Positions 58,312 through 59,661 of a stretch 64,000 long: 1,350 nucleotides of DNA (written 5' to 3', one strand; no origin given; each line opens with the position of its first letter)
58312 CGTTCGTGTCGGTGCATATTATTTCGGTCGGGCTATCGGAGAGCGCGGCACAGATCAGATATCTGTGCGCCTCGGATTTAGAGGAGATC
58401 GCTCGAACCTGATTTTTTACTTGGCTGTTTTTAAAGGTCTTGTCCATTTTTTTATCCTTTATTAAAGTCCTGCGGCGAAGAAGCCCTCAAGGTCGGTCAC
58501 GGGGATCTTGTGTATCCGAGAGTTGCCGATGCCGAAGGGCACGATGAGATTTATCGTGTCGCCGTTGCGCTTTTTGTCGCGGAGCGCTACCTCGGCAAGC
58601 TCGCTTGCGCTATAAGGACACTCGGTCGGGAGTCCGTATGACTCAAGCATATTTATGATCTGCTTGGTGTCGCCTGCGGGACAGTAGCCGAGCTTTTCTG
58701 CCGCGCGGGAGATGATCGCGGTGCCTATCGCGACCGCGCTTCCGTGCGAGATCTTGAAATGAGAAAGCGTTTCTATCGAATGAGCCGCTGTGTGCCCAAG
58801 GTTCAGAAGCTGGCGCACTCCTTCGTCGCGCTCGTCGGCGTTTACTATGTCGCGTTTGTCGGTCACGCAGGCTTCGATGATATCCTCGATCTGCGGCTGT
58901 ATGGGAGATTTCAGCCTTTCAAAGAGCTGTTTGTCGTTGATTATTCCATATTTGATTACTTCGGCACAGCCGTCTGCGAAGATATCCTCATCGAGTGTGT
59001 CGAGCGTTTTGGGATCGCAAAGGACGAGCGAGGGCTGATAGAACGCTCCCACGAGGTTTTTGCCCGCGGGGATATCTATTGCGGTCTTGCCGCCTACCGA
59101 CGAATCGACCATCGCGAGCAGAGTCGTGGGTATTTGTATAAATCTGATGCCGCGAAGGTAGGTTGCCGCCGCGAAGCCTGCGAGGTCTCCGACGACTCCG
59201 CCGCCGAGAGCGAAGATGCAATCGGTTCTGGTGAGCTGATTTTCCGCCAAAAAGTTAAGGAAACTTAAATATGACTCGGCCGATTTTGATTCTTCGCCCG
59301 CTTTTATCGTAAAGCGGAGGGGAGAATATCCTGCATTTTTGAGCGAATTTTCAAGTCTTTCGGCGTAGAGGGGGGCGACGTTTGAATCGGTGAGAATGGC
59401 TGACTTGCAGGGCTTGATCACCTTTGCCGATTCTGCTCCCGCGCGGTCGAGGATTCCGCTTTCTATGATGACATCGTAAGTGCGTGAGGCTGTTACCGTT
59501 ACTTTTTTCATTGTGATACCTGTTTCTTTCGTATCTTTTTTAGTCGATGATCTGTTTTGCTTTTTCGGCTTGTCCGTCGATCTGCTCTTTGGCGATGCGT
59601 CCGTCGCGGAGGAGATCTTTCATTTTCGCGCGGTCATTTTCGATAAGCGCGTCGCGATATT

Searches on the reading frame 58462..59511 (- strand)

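Call 21: search_protein_families(library=pfam, proteins=[window:58462-59511:-], max_evalue=0.00001)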
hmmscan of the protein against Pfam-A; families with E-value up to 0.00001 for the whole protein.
window:58462-59511:- (349 aa): 4 families
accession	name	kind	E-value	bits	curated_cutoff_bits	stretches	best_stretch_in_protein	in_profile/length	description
PF01761.26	DHQ_synthase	-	2e-47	160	24.2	1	67-178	2-113/115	3-dehydroquinate synthase N-terminal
PF24621.2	DHQS_C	-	3.2e-40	137.8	27.6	1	181-314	1-143/144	3-dehydroquinate synthase C-terminal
PF13685.12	Fe-ADH_2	-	2.7e-08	34.4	28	1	21-131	7-108/149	Iron-containing alcohol dehydrogenase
PF00465.25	Fe-ADH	-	4.7e-06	26.7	31.3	1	14-167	4-168/168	Iron-containing alcohol dehydrogenase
